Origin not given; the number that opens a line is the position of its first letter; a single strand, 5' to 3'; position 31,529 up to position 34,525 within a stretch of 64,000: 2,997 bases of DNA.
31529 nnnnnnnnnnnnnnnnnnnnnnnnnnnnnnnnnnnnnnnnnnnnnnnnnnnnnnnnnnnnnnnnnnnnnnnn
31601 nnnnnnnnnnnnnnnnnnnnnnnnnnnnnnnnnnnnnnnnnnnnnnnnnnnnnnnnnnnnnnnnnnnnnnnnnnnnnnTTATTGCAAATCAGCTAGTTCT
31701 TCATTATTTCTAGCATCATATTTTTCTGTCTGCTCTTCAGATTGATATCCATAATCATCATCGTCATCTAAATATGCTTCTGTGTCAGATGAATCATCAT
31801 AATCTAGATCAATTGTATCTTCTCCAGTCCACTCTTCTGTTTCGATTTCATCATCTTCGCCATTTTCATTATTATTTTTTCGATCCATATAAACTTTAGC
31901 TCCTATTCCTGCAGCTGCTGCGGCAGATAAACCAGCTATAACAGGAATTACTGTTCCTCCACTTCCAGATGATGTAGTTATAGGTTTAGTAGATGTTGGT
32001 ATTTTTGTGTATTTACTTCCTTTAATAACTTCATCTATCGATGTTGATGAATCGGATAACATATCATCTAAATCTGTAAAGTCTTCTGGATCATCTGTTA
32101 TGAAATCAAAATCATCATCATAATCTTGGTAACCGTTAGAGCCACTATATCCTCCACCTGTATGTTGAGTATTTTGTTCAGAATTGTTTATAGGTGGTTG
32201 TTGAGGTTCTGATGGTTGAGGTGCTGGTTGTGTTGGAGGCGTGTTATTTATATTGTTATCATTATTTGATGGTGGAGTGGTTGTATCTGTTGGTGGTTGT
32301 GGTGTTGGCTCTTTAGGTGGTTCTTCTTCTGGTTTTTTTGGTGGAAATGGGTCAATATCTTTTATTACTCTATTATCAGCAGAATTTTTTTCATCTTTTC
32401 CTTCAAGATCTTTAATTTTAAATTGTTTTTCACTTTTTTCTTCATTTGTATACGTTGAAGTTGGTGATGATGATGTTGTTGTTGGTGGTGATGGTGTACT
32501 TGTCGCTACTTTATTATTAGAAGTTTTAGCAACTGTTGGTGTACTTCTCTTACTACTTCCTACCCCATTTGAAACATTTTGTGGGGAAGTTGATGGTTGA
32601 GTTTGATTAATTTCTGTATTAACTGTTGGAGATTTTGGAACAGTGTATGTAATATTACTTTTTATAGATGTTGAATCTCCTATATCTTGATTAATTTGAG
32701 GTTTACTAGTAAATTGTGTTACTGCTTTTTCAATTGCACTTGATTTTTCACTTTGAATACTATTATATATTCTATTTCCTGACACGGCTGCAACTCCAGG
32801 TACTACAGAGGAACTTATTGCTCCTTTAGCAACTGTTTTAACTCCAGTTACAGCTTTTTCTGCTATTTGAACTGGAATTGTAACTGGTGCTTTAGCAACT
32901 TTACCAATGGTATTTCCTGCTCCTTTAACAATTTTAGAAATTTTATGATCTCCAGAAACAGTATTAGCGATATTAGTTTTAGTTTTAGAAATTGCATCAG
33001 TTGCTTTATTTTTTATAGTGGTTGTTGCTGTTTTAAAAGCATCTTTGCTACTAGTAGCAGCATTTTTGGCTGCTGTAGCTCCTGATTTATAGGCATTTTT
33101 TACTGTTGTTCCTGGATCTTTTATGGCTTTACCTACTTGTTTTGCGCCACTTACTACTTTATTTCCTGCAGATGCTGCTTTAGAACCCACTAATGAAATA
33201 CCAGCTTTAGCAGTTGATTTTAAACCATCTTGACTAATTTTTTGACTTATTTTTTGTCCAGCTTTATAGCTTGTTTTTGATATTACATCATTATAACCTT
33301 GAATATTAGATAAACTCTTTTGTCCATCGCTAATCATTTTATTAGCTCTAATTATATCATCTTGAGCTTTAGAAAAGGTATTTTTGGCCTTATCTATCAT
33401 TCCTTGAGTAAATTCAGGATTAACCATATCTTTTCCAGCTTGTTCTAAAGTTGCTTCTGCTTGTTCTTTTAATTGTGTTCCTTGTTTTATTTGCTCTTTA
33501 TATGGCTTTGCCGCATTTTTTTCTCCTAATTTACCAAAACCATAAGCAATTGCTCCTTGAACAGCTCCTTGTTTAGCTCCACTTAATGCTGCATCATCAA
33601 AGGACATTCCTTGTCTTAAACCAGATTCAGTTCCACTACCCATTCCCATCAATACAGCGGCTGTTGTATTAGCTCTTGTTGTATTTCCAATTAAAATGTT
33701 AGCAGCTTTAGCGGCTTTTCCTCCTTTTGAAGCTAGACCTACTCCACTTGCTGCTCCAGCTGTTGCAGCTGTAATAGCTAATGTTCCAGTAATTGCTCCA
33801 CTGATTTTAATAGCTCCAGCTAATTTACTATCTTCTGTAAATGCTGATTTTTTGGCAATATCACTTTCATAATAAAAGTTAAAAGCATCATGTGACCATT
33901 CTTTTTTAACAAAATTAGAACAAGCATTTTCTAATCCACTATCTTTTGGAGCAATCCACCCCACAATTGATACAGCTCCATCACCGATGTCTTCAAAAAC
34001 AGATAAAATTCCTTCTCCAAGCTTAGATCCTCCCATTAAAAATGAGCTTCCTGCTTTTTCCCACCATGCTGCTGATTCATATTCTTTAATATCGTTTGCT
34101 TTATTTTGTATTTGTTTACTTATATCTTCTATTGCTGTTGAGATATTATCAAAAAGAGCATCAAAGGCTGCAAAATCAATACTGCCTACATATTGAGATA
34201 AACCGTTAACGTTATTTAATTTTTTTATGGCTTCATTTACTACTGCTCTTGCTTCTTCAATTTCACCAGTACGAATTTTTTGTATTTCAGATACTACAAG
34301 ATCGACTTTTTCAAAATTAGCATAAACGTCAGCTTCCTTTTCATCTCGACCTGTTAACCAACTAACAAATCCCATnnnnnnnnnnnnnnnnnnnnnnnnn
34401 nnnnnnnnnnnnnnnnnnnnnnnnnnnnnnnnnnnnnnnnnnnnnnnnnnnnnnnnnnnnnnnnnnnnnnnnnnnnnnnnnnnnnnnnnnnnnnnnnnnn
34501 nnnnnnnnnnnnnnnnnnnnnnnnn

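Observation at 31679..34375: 898-aa protein: secretion-type helical N-terminus but a cell-surface-anchor-like C-terminus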

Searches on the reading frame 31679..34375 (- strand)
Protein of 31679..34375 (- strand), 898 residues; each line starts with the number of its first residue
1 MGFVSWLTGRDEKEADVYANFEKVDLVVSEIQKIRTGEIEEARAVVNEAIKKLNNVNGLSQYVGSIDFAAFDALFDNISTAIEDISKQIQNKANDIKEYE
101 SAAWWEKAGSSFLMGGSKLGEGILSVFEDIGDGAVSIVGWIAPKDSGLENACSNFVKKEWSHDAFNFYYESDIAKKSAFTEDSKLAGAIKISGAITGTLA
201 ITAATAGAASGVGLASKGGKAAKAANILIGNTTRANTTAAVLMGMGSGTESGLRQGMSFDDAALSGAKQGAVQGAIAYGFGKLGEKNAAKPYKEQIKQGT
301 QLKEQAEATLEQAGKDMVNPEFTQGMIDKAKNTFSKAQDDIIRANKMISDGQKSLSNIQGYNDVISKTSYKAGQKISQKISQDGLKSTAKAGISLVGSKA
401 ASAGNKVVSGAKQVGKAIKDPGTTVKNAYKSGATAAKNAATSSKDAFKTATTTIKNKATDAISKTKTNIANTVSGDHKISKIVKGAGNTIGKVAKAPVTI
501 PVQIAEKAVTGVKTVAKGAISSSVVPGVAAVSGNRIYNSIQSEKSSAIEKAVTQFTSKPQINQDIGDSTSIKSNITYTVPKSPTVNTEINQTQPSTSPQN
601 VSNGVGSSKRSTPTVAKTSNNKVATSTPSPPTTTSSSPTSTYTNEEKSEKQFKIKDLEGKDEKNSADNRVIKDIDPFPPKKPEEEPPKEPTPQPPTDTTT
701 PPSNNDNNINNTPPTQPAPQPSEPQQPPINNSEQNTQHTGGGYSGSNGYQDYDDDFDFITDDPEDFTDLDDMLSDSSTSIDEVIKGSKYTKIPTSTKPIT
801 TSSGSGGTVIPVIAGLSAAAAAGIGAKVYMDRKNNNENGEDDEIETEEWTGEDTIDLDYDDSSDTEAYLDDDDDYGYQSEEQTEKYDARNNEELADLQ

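Call 4: search_protein_families(library=pfam, proteins=[window:31679-34375:-], max_evalue=1)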
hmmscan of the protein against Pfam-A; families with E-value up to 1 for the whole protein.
window:31679-34375:- (898 aa): 1 family
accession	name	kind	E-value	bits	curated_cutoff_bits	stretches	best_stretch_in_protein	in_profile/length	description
PF01544.23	CorA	-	0.03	14.1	27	0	44-95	89-140/292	CorA-like Mg2+ transporter protein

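Call 6: search_protein_families(library=ncbifam, proteins=[window:31679-34375:-], max_evalue=1)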
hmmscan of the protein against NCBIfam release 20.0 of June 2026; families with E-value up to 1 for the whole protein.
window:31679-34375:- (898 aa): 1 family
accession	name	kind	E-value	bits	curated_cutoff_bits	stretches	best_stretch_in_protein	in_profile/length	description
NF009646.0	PRK13182.1-1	equivalog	0.0016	18.3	262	1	43-100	67-124/180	chromosome-anchoring protein RacA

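Call 7: find_homologous_proteins(query=window:31679-34375:-, max_evalue=0.001)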
Query window:31679-34375:- (898 aa): 89 proteins with E <= 0.001 among 8000 candidates.
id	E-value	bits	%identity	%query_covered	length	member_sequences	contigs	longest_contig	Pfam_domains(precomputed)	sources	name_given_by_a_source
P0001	0.0e+0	1013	100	54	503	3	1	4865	-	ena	-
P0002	3.3e-296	1003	59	67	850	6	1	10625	-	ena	-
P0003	1.6e-274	932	66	49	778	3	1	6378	-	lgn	-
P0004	1.3e-233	796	46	71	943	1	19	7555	-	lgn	-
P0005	9.7e-205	701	71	19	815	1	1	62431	-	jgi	-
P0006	2.2e-202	693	46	100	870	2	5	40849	-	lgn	-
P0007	1.4e-197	677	46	100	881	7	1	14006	-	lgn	-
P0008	1.3e-193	664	45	64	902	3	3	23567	-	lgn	-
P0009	3.4e-193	663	46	64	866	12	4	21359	-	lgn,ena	-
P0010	4.8e-192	659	45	100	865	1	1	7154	-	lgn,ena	-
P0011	4.1e-191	656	44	100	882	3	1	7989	-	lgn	-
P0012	1.3e-190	654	43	65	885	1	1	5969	-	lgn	-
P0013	8.4e-187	642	44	65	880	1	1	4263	-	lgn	-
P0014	6.6e-184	632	43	100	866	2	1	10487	-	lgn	-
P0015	1.2e-180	621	73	18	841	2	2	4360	-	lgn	-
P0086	3.4e-59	219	42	32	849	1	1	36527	PF03496.21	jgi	-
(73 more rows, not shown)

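Call 12: find_encoding_contigs(protein=P0086, flank=10000, max_places=3)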
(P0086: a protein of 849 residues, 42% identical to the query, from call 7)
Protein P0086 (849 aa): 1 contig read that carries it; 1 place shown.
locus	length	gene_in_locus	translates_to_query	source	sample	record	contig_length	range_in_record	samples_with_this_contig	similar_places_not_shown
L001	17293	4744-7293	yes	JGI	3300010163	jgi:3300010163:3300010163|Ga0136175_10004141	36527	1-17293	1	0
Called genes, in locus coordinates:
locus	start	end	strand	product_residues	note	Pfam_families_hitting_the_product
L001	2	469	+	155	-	?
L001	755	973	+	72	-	-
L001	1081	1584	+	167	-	PF13238:AAA_18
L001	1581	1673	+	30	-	-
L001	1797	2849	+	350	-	PF13310:Virulence_RhuM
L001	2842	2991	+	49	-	-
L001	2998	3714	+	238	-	PF03167:UDG (weak)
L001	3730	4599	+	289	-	PF03193:RsgA_GTPase, PF02421:FeoB_N, PF01926:MMR_HSR1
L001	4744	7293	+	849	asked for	PF03496:ADPrib_exo_Tox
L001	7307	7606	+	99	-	-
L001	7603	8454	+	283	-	PF03747:ADP_ribosyl_GH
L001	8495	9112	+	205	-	PF01351:RNase_HII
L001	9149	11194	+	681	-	PF01751:Toprim, PF01131:Topoisom_bac, PF01396:Zn_ribbon_Top1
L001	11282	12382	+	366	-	-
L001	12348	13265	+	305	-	PF13495:Phage_int_SAM_4 (weak), PF02899:Phage_int_SAM_1, PF00589:Phage_integrase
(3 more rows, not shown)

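Call 15: search_solved_structures(query=A1, max_evalue=10, show_alignments=3)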
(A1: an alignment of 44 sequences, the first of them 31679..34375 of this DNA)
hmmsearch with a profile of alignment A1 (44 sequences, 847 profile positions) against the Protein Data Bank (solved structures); distinct sequences matched with E-value up to 10: 48.
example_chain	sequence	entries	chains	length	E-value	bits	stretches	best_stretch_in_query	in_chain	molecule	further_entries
9o0l_A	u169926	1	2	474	2.8e-05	26.5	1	331-661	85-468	Coiled-coil domain-containing protein 6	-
9o04_A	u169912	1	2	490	3.1e-05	26.3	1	331-661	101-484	Coiled-coil domain-containing protein 6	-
6hiv_BK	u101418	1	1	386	0.0092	18.1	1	550-642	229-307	mL77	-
5cwc_A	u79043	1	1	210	0.019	17.1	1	294-468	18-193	Designed helical repeat protein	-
5cwg_A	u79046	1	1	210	0.026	16.7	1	295-491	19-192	Designed helical repeat protein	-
7jh5_A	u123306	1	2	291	0.029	16.5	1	333-524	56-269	Co-LOCKR: de novo designed protein switch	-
4uos_A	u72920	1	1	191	0.03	16.4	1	315-492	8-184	DESIGNED HELICAL BUNDLE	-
2b9b_A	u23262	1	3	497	0.051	15.7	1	369-507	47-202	Fusion glycoprotein F0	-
4wsg_A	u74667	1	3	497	0.051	15.7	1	369-507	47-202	Fusion glycoprotein F0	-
6tb4_J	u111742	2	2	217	0.058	15.5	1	547-602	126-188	Transcription initiation factor TFIID subunit 10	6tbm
1qoy_A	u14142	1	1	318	0.078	15.1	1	312-465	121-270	HEMOLYSIN E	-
7zr2_A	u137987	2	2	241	0.2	13.7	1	290-474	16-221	Spike protein S2',Chimeric protein mimic of SARS-CoV-2 Spike HR1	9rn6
6mrt_A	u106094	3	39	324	0.23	13.5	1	312-464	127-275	Hemolysin E, chromosomal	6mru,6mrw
1eqq_A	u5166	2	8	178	0.24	13.4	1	508-639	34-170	SINGLE STRANDED DNA BINDING PROTEIN | Single-stranded DNA-binding protein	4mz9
4fe8_A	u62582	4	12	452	0.24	13.4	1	454-565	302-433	Maltose-binding periplasmic protein,Huntingtin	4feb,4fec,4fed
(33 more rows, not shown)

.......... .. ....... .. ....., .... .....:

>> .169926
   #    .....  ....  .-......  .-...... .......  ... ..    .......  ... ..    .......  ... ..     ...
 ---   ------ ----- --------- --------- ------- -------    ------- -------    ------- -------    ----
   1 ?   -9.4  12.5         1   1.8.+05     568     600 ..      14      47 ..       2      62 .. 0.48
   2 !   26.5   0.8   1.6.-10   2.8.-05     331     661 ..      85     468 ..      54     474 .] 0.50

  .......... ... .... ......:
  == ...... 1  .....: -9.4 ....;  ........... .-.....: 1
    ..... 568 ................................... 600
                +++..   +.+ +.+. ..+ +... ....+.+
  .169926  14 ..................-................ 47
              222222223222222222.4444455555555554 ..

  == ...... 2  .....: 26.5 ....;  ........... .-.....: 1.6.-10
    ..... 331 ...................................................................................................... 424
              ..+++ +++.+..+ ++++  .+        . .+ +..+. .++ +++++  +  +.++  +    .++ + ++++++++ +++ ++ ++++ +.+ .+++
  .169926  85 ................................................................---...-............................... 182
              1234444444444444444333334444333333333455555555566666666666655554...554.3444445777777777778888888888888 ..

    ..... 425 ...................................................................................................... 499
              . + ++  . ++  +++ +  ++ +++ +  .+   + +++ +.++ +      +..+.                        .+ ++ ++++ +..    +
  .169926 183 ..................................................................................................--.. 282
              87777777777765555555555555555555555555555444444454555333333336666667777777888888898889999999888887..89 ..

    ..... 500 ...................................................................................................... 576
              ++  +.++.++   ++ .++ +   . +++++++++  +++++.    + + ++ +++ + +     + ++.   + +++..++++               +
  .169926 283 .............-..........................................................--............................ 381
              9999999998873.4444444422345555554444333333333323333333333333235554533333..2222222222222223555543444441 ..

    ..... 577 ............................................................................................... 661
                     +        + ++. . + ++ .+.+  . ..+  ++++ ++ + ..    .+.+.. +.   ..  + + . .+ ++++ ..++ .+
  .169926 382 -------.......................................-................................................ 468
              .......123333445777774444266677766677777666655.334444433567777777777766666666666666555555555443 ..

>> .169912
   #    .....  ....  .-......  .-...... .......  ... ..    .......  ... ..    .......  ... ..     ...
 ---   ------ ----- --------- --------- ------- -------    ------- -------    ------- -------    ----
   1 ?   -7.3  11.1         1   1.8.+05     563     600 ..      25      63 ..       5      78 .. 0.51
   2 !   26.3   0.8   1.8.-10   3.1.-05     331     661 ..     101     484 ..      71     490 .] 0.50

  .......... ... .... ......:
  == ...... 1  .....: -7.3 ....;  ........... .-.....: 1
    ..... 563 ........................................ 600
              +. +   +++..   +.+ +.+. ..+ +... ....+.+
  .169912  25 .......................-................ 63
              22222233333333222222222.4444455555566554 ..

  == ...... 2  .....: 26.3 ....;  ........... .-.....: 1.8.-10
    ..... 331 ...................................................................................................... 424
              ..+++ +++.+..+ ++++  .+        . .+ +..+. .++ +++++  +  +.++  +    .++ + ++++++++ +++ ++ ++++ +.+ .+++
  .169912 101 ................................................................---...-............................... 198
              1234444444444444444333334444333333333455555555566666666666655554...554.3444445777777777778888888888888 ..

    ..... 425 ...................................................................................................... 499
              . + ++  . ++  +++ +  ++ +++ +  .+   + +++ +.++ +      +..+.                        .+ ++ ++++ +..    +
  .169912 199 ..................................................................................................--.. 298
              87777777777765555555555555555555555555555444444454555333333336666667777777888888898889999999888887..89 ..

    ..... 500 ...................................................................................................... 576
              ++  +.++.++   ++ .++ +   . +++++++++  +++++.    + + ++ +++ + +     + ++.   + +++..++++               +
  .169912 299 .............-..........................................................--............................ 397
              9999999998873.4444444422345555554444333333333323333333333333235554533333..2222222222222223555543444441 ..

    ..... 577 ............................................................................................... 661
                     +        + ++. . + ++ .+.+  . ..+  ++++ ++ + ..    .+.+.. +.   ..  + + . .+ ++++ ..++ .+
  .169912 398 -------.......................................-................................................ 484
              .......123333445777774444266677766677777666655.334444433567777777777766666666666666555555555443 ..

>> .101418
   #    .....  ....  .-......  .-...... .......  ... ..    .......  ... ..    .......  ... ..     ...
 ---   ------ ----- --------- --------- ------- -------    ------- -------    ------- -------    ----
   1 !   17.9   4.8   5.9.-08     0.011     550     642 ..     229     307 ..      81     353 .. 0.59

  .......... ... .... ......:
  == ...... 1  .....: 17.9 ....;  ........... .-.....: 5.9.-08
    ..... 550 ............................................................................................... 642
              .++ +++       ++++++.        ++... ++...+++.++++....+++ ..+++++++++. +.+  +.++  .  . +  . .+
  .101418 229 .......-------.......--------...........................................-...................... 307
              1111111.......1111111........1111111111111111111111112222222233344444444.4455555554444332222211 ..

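Call 16: search_protein_families(library=pfam, alignment_id=A1, max_evalue=0.01)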
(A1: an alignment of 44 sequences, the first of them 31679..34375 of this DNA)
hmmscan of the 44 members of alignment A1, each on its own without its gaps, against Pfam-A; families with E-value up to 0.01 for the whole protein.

A. member 1, window:31679-34375:- (898 aa): 0 families

B. families by the number of members that match (of 44 scanned): 12 families
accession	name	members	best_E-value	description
PF03496.20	ADPrib_exo_Tox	1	9e-16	ADP-ribosyltransferase exoenzyme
PF06160.17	EzrA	1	2.3e-05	Septation ring formation regulator, EzrA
PF02095.21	Extensin_1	1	7.8e-05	Extensin-like protein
PF15619.11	Lebercilin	1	0.00024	Ciliary protein causing Leber congenital amaurosis disease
PF20649.3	COG5_C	1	0.0012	Conserved oligomeric Golgi complex subunit 5, C-terminal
PF20268.4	SBDS_C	1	0.0024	SBDS protein, C-terminal domain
PF11254.13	DUF3053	1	0.0033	Protein of unknown function (DUF3053)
PF01442.23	Apolipoprotein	1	0.0058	Apolipoprotein A1/A4/E domain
PF06791.18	TMP_2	1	0.0071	Prophage tail length tape measure protein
PF03153.18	TFIIA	1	0.0076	Transcription factor IIA, alpha/beta subunit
PF12868.12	DUF3824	1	0.0078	Domain of unknwon function (DUF3824)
PF21922.1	PBP_dimer_2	1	0.0095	Penicillin binding protein A dimerisation domain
